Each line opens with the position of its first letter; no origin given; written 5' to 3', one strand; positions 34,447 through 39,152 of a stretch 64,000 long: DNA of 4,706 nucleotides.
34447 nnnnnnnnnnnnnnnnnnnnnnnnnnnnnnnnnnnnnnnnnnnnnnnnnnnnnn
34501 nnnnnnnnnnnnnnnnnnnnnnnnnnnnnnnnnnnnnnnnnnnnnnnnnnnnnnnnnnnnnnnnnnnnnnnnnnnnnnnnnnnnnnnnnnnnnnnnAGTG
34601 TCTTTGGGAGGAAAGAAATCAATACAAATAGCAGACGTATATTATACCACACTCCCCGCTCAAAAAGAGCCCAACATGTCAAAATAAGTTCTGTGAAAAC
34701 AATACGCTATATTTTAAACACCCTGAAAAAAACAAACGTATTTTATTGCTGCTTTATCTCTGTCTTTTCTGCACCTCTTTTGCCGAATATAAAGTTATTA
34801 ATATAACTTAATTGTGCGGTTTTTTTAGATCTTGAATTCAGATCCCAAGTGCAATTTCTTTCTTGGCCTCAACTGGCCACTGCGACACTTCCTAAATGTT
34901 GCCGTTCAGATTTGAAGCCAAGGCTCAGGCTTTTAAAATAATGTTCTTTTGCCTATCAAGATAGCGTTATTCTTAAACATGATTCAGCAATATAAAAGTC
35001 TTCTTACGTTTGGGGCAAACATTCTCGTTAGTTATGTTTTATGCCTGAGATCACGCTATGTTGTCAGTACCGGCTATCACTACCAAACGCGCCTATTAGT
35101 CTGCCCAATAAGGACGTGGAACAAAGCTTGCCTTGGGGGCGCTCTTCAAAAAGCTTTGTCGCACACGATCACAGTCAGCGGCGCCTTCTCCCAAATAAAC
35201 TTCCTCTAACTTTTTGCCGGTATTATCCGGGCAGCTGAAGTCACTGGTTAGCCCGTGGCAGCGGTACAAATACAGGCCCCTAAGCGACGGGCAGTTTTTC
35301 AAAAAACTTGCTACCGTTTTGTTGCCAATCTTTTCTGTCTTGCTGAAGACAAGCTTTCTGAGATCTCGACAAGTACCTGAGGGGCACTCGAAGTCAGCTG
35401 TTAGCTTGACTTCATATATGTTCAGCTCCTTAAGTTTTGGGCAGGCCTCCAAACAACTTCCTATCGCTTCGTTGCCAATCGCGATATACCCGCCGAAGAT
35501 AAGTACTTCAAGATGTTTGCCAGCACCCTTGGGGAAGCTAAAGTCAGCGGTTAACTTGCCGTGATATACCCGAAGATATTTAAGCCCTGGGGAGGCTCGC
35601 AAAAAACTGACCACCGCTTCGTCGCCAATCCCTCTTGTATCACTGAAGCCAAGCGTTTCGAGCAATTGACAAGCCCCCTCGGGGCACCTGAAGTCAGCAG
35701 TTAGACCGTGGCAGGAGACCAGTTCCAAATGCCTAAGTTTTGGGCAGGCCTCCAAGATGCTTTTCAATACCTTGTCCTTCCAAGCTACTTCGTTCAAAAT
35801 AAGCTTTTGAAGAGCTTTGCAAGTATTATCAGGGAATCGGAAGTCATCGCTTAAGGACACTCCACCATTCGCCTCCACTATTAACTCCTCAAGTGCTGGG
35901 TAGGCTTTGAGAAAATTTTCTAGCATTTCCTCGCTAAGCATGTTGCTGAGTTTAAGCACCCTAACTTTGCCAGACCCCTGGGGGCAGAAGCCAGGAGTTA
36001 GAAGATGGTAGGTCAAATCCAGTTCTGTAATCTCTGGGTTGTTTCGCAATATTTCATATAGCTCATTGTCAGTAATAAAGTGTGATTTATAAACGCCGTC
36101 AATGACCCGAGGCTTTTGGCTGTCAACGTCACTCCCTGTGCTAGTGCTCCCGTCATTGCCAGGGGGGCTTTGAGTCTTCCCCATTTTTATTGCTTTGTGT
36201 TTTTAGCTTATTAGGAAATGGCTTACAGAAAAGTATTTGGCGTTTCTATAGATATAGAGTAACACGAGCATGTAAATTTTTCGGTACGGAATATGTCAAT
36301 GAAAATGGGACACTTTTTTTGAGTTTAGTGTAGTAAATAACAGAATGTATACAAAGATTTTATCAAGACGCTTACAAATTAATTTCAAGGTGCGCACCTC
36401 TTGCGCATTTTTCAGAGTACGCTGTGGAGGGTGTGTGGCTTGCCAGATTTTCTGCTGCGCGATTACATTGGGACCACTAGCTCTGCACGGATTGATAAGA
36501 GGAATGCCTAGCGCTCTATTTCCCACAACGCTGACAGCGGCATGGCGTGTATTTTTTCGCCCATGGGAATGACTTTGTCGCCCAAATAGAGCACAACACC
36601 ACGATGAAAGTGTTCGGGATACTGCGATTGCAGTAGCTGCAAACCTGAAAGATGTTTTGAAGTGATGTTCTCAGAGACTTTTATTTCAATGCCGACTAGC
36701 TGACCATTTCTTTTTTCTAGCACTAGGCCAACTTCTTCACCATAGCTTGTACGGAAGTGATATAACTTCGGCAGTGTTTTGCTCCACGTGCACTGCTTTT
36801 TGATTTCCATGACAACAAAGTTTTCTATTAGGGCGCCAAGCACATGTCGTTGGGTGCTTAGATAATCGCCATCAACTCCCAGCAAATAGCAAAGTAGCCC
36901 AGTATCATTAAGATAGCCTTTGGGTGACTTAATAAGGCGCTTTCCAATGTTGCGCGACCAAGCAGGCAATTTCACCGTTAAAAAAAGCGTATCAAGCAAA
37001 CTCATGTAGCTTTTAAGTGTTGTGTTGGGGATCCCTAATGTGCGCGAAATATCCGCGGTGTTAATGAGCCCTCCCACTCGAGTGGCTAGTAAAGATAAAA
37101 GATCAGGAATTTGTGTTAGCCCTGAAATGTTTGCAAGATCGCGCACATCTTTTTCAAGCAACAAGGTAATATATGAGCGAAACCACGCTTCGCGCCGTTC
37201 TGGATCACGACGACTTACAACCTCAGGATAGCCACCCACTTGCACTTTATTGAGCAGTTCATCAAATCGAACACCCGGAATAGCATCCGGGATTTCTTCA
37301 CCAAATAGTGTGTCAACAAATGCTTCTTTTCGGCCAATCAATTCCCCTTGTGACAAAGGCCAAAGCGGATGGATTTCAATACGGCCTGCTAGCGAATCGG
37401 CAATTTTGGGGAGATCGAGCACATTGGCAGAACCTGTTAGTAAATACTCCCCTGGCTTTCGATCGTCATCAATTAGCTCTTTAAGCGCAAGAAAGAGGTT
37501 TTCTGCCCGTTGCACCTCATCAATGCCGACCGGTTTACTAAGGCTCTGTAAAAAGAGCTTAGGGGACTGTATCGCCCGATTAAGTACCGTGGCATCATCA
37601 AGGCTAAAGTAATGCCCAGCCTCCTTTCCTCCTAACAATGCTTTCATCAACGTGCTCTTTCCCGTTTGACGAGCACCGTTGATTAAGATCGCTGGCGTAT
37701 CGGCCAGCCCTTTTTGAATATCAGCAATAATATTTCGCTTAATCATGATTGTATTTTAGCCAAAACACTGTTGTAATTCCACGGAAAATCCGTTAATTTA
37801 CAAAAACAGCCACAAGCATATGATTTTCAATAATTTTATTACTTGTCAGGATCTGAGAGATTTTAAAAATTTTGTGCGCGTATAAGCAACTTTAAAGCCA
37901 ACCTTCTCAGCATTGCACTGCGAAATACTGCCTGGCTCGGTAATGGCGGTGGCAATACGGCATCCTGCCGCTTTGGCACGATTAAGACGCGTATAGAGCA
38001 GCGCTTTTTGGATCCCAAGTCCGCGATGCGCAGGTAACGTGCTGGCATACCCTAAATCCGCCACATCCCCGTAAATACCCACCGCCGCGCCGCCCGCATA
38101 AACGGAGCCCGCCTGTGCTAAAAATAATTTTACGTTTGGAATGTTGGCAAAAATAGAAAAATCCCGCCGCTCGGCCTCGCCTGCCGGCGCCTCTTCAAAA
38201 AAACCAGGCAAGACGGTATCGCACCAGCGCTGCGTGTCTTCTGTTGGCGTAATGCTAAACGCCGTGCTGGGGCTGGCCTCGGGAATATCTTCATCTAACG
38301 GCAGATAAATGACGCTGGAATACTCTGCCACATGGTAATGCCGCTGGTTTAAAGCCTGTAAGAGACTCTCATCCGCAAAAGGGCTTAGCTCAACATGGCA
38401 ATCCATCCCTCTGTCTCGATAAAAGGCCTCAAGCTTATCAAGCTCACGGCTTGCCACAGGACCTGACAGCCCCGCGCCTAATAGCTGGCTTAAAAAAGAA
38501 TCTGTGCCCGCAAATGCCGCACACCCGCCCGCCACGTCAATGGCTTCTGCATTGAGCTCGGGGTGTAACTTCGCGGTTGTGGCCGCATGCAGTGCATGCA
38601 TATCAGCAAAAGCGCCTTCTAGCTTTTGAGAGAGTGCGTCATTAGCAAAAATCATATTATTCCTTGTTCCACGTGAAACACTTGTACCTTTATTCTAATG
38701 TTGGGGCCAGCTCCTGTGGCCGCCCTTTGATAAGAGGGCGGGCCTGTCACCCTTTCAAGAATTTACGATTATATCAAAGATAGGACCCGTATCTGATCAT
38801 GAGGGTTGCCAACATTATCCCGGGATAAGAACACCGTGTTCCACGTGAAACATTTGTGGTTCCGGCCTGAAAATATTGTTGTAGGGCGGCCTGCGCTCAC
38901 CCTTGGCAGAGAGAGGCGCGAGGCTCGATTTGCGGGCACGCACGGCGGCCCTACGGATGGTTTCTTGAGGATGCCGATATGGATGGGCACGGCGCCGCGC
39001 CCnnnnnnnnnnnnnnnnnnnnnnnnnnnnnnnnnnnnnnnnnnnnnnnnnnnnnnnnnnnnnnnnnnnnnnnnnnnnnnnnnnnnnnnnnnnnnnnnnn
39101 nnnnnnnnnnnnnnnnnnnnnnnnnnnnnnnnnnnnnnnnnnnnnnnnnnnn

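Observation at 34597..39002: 4.4 kb cargo insertion splitting the conserved dnaA-dnaN-recF-gyrB block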

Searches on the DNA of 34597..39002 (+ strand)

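Call 57: search_dna_similar(query=window:34597-39002:+, collection=plasmids, mode=distant, max_rows=10)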
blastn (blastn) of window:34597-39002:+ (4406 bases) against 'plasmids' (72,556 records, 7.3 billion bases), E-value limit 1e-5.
No match.

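Call 58: search_dna_similar(query=window:34597-39002:+, collection=phages, mode=distant, max_rows=10)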
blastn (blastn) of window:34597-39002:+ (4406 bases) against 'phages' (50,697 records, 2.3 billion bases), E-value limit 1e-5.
No match.

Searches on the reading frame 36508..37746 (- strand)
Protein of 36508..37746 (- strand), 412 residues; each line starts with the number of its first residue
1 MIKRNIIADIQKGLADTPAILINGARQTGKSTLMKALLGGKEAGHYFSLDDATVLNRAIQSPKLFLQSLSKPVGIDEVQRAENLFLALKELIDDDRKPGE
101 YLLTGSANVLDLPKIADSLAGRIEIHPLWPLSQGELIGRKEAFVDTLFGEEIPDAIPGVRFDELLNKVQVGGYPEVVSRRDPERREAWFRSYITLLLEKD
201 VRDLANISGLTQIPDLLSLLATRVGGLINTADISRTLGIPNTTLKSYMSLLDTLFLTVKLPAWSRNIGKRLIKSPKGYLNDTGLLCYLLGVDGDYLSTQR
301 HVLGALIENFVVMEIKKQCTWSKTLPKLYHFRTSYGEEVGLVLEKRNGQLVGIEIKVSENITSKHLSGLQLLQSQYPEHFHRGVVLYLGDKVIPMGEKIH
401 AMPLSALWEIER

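Call 3: search_protein_families(library=pfam, proteins=[window:36508-37746:-], max_evalue=0.01)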
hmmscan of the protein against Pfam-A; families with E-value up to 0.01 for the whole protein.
window:36508-37746:- (412 aa): 2 families
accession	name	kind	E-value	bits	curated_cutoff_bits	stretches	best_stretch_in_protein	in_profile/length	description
PF13635.12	DUF4143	-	4e-42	144.1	28.1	1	198-357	1-159/160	Domain of unknown function (DUF4143)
PF13173.12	AAA_14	-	6.9e-25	88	27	1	18-136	3-128/129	AAA domain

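Call 9: find_encoding_contigs(protein=window:36508-37746:-, flank=10000, max_places=10)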
Protein window:36508-37746:- (412 aa): no gene with exactly this product is on record in the collection.

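Call 23: search_protein_families(library=ncbifam, proteins=[window:36508-37746:-], max_evalue=0.01)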
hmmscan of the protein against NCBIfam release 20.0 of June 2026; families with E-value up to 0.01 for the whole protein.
window:36508-37746:- (412 aa): 0 families

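Call 24: search_protein_families(library=padloc, proteins=[window:36508-37746:-], max_evalue=0.01)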
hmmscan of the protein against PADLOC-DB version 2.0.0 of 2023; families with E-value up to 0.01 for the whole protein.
window:36508-37746:- (412 aa): 8 families
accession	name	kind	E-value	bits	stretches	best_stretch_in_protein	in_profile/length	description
PDLC04790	PDC-S01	-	3.2e-151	501.8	1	1-409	11-419/422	-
PDLC04789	PDC-S01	-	7.2e-59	197.7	1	1-365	1-348/375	-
PDLC04787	PDC-S01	-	2.3e-29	100.5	1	1-388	10-386/412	-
PDLC04791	PDC-S01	-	4.7e-22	76.2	2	168-379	162-370/395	-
PDLC04786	PDC-S01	-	2.8e-16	57.3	2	274-369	305-398/439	-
PDLC04792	PDC-S01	-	7.8e-16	55.7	2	276-408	306-431/452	-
PDLC04788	PDC-S01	-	1.2e-13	48.8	1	1-366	1-391/448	-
PDLC04140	mad8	-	0.0014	16.2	1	7-38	17-48/314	mads_8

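Call 40: search_dna_similar(query=window:36508-37746:-, collection=plasmids, mode=protein, max_rows=15)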
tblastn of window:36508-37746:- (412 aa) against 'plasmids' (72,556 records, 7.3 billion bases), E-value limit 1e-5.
Records with a match: 408; places in all: 464; records where one place covers at least 80% of the query: 342.
Best place of each record, by identity: <60% 408.
By first word of the organism name: Rhizobium 106; Agrobacterium 52; Moraxella 30; Thermus 29; Sinorhizobium 14; Ensifer 12; Mesorhizobium 8; Sulfitobacter 7; Neorhizobium 6; Paracoccus 6; and 77 more.
By predicted mobility (MOB-suite, as given by PLSDB): non-mobilizable 184; conjugative 157; mobilizable 67.
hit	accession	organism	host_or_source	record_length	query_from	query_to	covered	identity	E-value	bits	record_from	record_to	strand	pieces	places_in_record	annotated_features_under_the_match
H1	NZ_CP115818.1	Pseudomonas mendocina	environment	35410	1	408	99%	48.5%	3e-118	385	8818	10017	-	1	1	ATP-binding protein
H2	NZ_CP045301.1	Azotobacter salinestris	cell culture,soil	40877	1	408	99%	48.2%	2e-116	380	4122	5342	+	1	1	ATP-binding protein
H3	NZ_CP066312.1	Azotobacter chroococcum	single,soil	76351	1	408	99%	47.8%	1e-116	380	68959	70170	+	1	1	ATP-binding protein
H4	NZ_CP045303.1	Azotobacter salinestris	cell culture,soil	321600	1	408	97%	47.2%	7e-97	380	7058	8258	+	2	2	DUF4143 domain-containing protein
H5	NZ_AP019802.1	Thermus thermophilus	-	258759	1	410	100%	45.9%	3e-103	342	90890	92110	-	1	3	ATP-binding protein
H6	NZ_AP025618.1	Thermus thermophilus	-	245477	1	410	100%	45.4%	3e-104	345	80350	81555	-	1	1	ATP-binding protein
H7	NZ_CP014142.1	Thermus parvatiensis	-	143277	1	410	97%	46.2%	3e-88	352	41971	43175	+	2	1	DUF4143 domain-containing protein | AAA family ATPase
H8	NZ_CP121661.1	Sinorhizobium terangae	Desmanthus virgatus,cell culture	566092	1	410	100%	44.8%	1e-100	335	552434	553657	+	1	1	ATP-binding protein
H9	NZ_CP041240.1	Sinorhizobium mexicanum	Acaciella angustissima,cell culture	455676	1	410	100%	44.8%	2e-100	334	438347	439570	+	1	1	ATP-binding protein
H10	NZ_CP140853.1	Rhizobium beringeri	Trifolium pratense,whole organism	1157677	2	410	99%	44.2%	1e-85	344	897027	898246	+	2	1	record has no annotation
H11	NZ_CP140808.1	Rhizobium beringeri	Trifolium pratense,whole organism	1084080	2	410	99%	44.2%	2e-85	342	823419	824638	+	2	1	record has no annotation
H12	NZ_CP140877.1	Rhizobium beringeri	Trifolium pratense,whole organism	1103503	2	410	99%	43.9%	2e-85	343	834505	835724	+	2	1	record has no annotation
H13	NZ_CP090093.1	Rhizobium leguminosarum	Galega,Cell culture,Plant nodule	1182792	2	410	99%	43.9%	8e-101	335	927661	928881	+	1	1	record has no annotation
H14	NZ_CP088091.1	Rhizobium laguerreae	cell culture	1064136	2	410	99%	43.9%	1e-100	335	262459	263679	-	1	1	none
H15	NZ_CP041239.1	Sinorhizobium mexicanum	Acaciella angustissima,cell culture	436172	1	410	100%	43.7%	3e-95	319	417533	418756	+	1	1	ATP-binding protein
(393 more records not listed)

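Call 41: find_related_loci(query=window:36508-37746:-, collection=metagenome_contigs, flank=8000)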
Query window:36508-37746:- (412 aa) in metagenome_contigs; peptide patterns used: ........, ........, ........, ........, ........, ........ (x = any residue, [..] = any of these).
234 stretches matched a pattern; 1 encode a relative of the query (tblastn E <= 1e-3); 1 distinct loci.
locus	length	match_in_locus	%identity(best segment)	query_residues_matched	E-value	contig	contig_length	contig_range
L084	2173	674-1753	29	1-379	2e-37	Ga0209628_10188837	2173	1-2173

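Call 60: search_solved_structures(query=window:36508-37746:-, max_evalue=0.01)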
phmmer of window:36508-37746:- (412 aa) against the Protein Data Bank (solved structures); distinct sequences matched with E-value up to 0.01: 0.
